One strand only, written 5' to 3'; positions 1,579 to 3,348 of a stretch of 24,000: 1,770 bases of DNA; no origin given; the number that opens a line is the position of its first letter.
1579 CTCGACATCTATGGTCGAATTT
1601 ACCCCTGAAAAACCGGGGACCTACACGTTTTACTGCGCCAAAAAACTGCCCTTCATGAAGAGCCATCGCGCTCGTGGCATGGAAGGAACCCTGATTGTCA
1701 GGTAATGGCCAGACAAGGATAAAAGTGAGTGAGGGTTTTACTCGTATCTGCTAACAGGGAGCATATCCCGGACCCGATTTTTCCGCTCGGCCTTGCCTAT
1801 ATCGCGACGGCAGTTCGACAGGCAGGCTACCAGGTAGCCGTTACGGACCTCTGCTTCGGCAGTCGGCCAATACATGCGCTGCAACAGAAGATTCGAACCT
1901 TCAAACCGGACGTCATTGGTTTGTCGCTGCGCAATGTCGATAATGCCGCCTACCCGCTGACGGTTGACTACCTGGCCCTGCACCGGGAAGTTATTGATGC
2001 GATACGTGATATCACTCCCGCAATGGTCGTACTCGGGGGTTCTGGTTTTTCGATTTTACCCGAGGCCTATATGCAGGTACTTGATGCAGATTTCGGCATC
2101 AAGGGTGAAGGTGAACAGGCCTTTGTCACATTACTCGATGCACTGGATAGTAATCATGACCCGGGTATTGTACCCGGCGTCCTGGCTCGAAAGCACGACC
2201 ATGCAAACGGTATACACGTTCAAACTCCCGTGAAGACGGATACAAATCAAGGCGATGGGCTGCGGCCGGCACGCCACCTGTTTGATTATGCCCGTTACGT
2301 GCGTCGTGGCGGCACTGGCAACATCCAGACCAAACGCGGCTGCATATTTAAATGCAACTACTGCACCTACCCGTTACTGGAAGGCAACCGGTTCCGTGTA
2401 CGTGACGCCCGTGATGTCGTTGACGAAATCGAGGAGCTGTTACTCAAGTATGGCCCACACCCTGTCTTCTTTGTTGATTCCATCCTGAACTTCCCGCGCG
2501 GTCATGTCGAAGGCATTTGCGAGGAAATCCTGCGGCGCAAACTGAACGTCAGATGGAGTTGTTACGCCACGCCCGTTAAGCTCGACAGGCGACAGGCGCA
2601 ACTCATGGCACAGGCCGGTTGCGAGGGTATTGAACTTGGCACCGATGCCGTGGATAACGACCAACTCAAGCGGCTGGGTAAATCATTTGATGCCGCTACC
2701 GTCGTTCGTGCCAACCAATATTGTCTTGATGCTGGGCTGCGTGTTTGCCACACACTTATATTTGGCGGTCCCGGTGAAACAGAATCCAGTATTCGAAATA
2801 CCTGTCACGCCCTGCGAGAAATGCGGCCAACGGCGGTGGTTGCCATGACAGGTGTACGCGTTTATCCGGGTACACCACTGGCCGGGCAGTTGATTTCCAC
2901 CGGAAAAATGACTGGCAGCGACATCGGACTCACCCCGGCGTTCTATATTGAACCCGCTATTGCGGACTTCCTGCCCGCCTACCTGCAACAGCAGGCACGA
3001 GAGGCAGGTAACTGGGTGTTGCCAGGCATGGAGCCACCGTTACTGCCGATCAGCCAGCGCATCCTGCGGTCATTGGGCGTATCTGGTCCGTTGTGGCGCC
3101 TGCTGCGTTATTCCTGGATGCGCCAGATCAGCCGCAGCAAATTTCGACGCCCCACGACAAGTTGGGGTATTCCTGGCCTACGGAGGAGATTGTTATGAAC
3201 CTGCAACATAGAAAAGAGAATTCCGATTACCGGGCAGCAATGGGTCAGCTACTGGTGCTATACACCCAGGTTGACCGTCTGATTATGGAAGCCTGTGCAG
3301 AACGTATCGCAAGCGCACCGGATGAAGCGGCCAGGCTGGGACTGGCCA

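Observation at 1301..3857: Uncharacterised operon: secreted cupredoxin, B12-radical-SAM enzyme and translationally coupled diiron ferritin-like protein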

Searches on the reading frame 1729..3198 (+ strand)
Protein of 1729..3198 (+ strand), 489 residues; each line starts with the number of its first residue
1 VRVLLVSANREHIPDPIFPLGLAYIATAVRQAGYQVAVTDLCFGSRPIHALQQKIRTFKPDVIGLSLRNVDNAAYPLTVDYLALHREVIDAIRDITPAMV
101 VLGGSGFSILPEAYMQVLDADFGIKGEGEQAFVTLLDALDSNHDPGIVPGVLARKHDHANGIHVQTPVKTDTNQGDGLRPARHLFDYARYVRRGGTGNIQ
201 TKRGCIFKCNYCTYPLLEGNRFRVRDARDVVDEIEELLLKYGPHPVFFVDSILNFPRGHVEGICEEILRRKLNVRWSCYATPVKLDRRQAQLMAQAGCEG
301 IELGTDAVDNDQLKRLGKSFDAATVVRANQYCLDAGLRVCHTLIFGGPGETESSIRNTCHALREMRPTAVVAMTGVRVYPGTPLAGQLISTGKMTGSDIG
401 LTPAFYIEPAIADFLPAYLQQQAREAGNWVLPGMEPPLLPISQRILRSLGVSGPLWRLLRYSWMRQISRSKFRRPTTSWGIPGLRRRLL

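Call 3: search_protein_families(library=pfam, proteins=[window:1729-3198:+], max_evalue=0.01)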
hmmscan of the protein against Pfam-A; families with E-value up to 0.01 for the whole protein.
window:1729-3198:+ (489 aa): 2 families
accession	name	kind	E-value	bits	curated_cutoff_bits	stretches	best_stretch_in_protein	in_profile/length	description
PF04055.27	Radical_SAM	-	5.9e-19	69.3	29.5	1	201-360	3-164/166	Radical SAM superfamily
PF02310.24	B12-binding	-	4.7e-18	65.6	32.1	1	12-135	7-120/121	B12 binding domain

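Call 4: search_protein_families(library=ncbifam, proteins=[window:1729-3198:+], max_evalue=0.01)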
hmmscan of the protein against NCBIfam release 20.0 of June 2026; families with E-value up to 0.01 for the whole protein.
window:1729-3198:+ (489 aa): 31 families (the best 25 are shown)
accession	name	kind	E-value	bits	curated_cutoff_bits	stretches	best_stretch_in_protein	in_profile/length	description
TIGR04072.2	rSAM_ladder_B12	equivalog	5e-114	381.3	360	1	2-459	1-441/443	lipid biosynthesis B12-binding/radical SAM protein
TIGR04385.1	B12_rSAM_cofa1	equivalog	2.6e-71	241.1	450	1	15-404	16-410/438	B12 lower ligand biosynthesis radical SAM protein BzaD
TIGR04428.1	B12_rSAM_trp_MT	equivalog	1.1e-57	195.7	500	2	185-393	205-426/558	tryptophan 2-C-methyltransferase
TIGR04479.1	bcpD_PhpK_rSAM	subfamily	4.8e-34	117.6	600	1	22-369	75-413/504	PhpK family radical SAM P-methyltransferase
TIGR02026.1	BchE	equivalog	1.6e-31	109.7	481.35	1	11-371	14-371/497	magnesium-protoporphyrin IX monomethyl ester anaerobic oxidative cyclase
TIGR04367.1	HpnR_B12_rSAM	equivalog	4.5e-27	94.7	650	1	18-382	21-367/490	hopanoid C-3 methylase HpnR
TIGR03471.1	HpnJ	equivalog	3.6e-24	85.5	577.6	1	199-397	200-396/472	hopanoid biosynthesis associated radical SAM protein HpnJ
NF033070.1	rSAM_AprD4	equivalog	8.2e-24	84.3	500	1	176-397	172-399/456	AprD4 family radical SAM diol-dehydratase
TIGR04295.1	B12_rSAM_oligo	hypoth_equivalog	6.1e-23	81.2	400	1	15-324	21-320/422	TIGR04295 family B12-binding domain-containing radical SAM protein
TIGR04014.1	B12_SAM_MJ_0865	equivalog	3.5e-22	78.8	360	2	51-237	30-201/434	methyl-coenzyme M reductase glutamine C-methyltransferase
TIGR04013.1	B12_SAM_MJ_1487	hypoth_equivalog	3.5e-22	78.8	251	2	86-235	60-190/382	TIGR04013 family B12-binding domain/radical SAM domain-containing protein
TIGR03975.1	rSAM_ocin_1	subfamily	3.7e-22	78.6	281.85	1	51-363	120-428/606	RiPP maturation radical SAM C-methyltransferase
NF045585.1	rSAM_slr0320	equivalog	8e-21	74.1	775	1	91-365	132-409/511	photosystem II high light acclimation radical SAM protein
NF040546.1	rSAM_CUAEP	equivalog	2.9e-16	59.2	500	1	19-365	13-341/468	CUAEP/CCAEP-tail radical SAM (seleno)protein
NF038361.1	rSAM_Sden_1168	equivalog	5e-16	58.4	575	1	17-395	83-480/560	Sden_1168 family B12-binding radical SAM P-methyltransferase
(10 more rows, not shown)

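Call 15: find_homologous_proteins(query=window:1729-3198:+, max_evalue=1e-20)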
Query window:1729-3198:+ (489 aa): 6100 proteins with E <= 1e-20 among 8000 candidates; the best 120 are listed.
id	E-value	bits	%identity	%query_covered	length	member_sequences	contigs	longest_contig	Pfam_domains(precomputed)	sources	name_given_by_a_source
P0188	0.0e+0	1050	93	100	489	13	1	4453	PF04055.28,PF02310.25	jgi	jgi:radical SAM superfamily enzyme YgiQ (UPF0313 family)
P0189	0.0e+0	1028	91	100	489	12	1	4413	PF04055.28,PF02310.25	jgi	jgi:radical SAM superfamily enzyme YgiQ (UPF0313 family)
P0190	3.5e-290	981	86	100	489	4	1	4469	PF04055.28,PF02310.25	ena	-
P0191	4.7e-281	951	82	100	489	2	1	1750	PF04055.28,PF02310.25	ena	-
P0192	2.5e-274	929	82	100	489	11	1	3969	PF04055.28,PF02310.25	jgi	jgi:radical SAM superfamily enzyme YgiQ (UPF0313 family)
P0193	9.2e-268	907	80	100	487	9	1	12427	PF04055.28,PF02310.25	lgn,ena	-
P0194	6.5e-267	904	80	100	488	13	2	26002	PF04055.28,PF02310.25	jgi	-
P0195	9.1e-266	900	79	100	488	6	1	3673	PF04055.28,PF02310.25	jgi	jgi:radical SAM superfamily enzyme YgiQ (UPF0313 family)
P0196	4.3e-257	872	76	100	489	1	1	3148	PF04055.28,PF02310.25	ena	-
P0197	1.3e-256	870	74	100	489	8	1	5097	PF04055.28,PF02310.25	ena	-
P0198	3.8e-253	859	76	100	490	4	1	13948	PF04055.28,PF02310.25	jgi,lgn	jgi:radical SAM superfamily enzyme YgiQ (UPF0313 family)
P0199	7.0e-251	851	75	99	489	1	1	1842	PF04055.28,PF02310.25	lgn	-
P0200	5.3e-250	848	74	100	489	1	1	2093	PF04055.28,PF02310.25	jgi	-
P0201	1.5e-249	847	75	100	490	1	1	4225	PF04055.28,PF02310.25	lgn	-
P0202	5.3e-248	842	74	100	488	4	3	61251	PF04055.28,PF02310.25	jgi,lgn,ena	-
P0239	6.0e-236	802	69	100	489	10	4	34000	PF04055.28,PF02310.25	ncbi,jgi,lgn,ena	jgi:radical SAM superfamily enzyme YgiQ (UPF0313 family)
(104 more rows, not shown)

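Call 37: search_solved_structures(query=window:1729-3198:+, max_evalue=0.001)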
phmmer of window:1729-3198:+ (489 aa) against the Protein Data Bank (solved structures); distinct sequences matched with E-value up to 0.001: 3.
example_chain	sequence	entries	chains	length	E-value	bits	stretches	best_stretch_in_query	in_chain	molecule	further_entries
6wte_A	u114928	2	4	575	1.7e-46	162.3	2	185-389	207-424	B12-binding domain-containing protein | Tryptophan-C2-methyltransferase containing B12-binding domain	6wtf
6fd2_B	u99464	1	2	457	4.7e-21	78.3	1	180-402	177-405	Putative apramycin biosynthetic oxidoreductase 4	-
9ccb_A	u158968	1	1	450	4e-13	52.2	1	81-385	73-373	Radical SAM core domain-containing protein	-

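Call 60: search_solved_structures(query=window:1729-3198:+, max_evalue=1e-30, show_alignments=1)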
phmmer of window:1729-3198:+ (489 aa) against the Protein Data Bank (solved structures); distinct sequences matched with E-value up to 1e-30: 1.
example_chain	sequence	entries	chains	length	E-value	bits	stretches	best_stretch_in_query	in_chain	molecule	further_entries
6wte_A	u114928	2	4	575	1.7e-46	162.3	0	185-389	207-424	B12-binding domain-containing protein | Tryptophan-C2-methyltransferase containing B12-binding domain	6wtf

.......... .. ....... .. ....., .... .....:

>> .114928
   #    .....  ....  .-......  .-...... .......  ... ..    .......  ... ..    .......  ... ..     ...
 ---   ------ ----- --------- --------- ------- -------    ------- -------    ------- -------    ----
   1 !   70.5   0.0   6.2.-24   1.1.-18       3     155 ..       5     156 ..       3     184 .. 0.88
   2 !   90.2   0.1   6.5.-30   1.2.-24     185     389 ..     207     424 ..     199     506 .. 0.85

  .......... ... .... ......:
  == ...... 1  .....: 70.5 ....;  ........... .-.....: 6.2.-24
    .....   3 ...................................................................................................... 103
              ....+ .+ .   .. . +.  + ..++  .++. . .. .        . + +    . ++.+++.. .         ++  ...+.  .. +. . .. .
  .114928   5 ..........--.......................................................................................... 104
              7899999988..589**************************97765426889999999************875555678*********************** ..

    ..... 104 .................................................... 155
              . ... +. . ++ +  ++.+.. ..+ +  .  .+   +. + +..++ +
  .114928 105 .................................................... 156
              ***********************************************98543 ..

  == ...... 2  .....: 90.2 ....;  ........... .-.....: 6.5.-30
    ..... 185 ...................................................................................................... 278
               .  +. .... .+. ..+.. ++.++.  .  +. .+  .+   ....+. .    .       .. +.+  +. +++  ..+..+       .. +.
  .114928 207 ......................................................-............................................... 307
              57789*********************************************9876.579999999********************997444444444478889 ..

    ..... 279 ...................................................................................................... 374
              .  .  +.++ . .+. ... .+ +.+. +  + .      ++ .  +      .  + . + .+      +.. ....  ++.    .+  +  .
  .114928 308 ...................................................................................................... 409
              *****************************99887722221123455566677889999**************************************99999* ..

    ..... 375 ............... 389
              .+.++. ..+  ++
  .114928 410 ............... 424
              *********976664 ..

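Call 66: find_related_loci(query=A4, collection=metagenome_contigs, flank=6000)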
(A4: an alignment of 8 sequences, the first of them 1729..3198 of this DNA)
Query A4 (489 aa) in metagenome_contigs; peptide patterns used: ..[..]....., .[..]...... (x = any residue, [..] = any of these).
600 stretches matched a pattern (row limit reached: there are more); 576 encode a relative of the query (tblastn E <= 1e-3); the best 80 are kept; 80 distinct loci.
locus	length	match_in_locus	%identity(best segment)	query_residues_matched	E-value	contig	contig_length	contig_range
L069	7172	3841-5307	93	1-489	0e+0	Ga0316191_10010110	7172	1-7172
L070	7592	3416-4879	80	1-489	0e+0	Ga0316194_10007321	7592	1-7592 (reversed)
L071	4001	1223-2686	74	1-488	0e+0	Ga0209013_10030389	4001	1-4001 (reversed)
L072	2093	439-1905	74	1-489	0e+0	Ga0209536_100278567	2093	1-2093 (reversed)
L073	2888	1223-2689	74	1-489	0e+0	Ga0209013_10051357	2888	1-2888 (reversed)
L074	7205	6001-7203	92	1-401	0e+0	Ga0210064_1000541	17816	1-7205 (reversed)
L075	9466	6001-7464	74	1-488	0e+0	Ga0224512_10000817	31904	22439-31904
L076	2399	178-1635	73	1-486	0e+0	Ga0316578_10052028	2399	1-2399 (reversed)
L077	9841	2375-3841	72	1-489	0e+0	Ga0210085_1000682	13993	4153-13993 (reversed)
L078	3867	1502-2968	72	1-489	0e+0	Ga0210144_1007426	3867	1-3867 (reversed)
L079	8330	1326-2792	69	1-489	0e+0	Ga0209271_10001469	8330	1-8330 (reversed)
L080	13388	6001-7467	68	1-489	0e+0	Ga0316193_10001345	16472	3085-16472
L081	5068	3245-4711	67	1-489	0e+0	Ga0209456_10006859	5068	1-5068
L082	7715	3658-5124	67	1-489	0e+0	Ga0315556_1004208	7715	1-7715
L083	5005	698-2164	67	1-489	0e+0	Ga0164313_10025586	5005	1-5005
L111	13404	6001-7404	42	1-477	2e-133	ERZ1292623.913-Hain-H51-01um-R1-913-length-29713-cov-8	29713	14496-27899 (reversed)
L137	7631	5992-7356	43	1-460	2e-119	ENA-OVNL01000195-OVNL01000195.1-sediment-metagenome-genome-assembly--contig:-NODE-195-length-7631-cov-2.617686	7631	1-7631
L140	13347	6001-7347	40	1-460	3e-119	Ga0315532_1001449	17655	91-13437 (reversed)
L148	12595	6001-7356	42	1-459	2e-118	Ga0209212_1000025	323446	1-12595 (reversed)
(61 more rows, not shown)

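Call 71: search_protein_families(library=pfam, proteins=[L140:3495-4760:+, L140:1315-2070:+, L140:2095-2394:+, L140:2382-2801:+, L140:2830-3510:+, L137:2111-2548:+, L080:7615-8280:-], max_evalue=0.001)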
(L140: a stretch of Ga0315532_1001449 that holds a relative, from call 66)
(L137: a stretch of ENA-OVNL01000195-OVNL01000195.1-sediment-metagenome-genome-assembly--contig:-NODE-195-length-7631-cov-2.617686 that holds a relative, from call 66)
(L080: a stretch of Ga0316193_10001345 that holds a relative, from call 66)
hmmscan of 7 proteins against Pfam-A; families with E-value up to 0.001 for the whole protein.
L140:3495-4760:+ (421 aa): 3 families
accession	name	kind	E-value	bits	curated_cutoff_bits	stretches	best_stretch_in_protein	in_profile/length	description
PF02801.28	Ketoacyl-synt_C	-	1.2e-40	138.6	20.8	1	254-370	1-119/119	Beta-ketoacyl synthase, C-terminal domain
PF00109.32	ketoacyl-synt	-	4.9e-38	131.6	20.8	1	11-243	2-249/252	Beta-ketoacyl synthase, N-terminal domain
PF00108.29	Thiolase_N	-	1.2e-07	31.8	26.4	1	164-204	79-119/260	Thiolase, N-terminal domain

L140:1315-2070:+ (251 aa): 3 families
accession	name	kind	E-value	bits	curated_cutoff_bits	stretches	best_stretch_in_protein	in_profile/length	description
PF13561.12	adh_short_C2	-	5.1e-63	213.3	27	1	20-251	6-236/236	Enoyl-(Acyl carrier protein) reductase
PF00106.31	adh_short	-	6.1e-58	196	26.6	1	11-203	1-192/195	short chain dehydrogenase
PF08659.16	KR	-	1.7e-17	64.4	22.6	1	13-165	3-154/180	KR domain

L140:2095-2394:+ (99 aa): 1 family
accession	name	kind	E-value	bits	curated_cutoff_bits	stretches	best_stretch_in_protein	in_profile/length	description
PF00550.31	PP-binding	-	6.8e-09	36.3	20.8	1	15-86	3-67/67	Phosphopantetheine attachment site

L140:2382-2801:+ (139 aa): 2 families
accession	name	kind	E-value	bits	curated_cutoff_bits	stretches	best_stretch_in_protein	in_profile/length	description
PF03061.28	4HBT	-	9.6e-09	35.9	20.6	1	19-82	2-58/79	Thioesterase superfamily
PF13279.12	4HBT_2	-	2.7e-08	34.7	25.5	1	10-118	1-109/122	Thioesterase-like superfamily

L140:2830-3510:+ (226 aa): 4 families
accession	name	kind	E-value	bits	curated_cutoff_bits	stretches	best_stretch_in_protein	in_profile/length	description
PF00535.33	Glycos_transf_2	-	2.2e-26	93.2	23.3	1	5-161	2-167/168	Glycosyl transferase family 2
PF13641.12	Glyco_tranf_2_3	-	1.1e-05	26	27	1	4-191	4-207/230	Glycosyltransferase like family 2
PF04028.18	DUF374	-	0.00032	20.7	26.8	0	42-84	22-63/69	Domain of unknown function (DUF374)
PF13704.12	Glyco_tranf_2_4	-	0.00045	21.1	27.5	0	12-75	3-67/98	Glycosyl transferase family 2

L137:2111-2548:+ (145 aa): 1 family
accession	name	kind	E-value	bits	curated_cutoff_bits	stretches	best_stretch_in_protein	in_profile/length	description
PF07977.19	FabA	-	1.4e-09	38.1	23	1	12-137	1-137/138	FabA-like domain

L080:7615-8280:- (221 aa): 3 families
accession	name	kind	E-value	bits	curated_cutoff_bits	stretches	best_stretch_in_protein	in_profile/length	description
PF00355.32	Rieske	-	7.8e-13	48.6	20.3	1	124-199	2-77/88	Rieske [2Fe-2S] domain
PF02627.25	CMD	-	3.5e-09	37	23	1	26-105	1-82/84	Carboxymuconolactone decarboxylase family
PF13806.12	Rieske_2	-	0.0007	19.9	27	0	124-216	2-100/104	Rieske-like [2Fe-2S] domain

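Call 88: find_encoding_contigs(protein=P0239, flank=10000, max_places=10)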
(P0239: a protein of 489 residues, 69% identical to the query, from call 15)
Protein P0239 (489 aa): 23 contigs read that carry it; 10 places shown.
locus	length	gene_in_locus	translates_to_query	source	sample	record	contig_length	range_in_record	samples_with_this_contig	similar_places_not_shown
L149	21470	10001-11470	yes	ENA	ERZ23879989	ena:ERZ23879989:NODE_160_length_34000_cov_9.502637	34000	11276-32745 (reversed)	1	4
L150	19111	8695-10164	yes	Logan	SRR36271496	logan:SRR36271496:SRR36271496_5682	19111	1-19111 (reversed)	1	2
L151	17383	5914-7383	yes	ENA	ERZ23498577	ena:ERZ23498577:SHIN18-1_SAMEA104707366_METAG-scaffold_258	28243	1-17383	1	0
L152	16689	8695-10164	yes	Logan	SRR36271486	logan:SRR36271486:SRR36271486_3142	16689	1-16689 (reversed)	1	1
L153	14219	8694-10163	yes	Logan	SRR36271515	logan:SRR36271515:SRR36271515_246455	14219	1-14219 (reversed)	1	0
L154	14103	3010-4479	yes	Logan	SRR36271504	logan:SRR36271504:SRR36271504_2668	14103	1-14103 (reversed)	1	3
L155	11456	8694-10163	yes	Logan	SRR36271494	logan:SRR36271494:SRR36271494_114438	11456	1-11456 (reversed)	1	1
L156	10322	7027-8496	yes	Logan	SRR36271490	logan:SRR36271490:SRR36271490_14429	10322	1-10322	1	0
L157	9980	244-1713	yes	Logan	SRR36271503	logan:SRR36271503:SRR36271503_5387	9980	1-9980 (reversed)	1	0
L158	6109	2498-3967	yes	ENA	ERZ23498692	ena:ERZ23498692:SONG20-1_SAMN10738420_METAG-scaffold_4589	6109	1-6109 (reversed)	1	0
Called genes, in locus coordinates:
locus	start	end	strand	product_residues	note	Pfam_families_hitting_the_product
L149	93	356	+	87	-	PF04457:MJ1316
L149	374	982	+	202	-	PF00156:Pribosyltran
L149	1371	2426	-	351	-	PF00378:ECH_1, PF16113:ECH_2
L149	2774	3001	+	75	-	PF00550:PP-binding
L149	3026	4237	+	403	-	PF00109:ketoacyl-synt, PF02801:Ketoacyl-synt_C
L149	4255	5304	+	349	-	PF02353:CMAS, PF13489:Methyltransf_23, PF13847:Methyltransf_31, PF08241:Methyltransf_11, PF08242:Methyltransf_12, PF13649:Methyltransf_25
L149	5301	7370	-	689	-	PF00990:GGDEF, PF00563:EAL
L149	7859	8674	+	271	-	PF00497:SBP_bac_3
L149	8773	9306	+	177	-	PF13091:PLDc_2, PF00614:PLDc (weak)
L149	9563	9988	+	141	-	PF13473:Cupredoxin_1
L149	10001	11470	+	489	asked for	PF02310:B12-binding, PF04055:Radical_SAM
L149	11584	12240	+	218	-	-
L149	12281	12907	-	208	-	PF02627:CMD, PF00355:Rieske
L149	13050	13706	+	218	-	PF09335:VTT_dom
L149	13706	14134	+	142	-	PF00472:RF-1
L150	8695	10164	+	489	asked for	PF02310:B12-binding, PF04055:Radical_SAM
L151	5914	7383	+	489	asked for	PF02310:B12-binding, PF04055:Radical_SAM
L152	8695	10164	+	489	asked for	PF02310:B12-binding, PF04055:Radical_SAM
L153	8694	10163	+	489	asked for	PF02310:B12-binding, PF04055:Radical_SAM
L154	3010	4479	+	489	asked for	PF02310:B12-binding, PF04055:Radical_SAM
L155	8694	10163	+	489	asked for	PF02310:B12-binding, PF04055:Radical_SAM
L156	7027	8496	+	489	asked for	PF02310:B12-binding, PF04055:Radical_SAM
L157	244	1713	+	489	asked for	PF02310:B12-binding, PF04055:Radical_SAM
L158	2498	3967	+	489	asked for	PF02310:B12-binding, PF04055:Radical_SAM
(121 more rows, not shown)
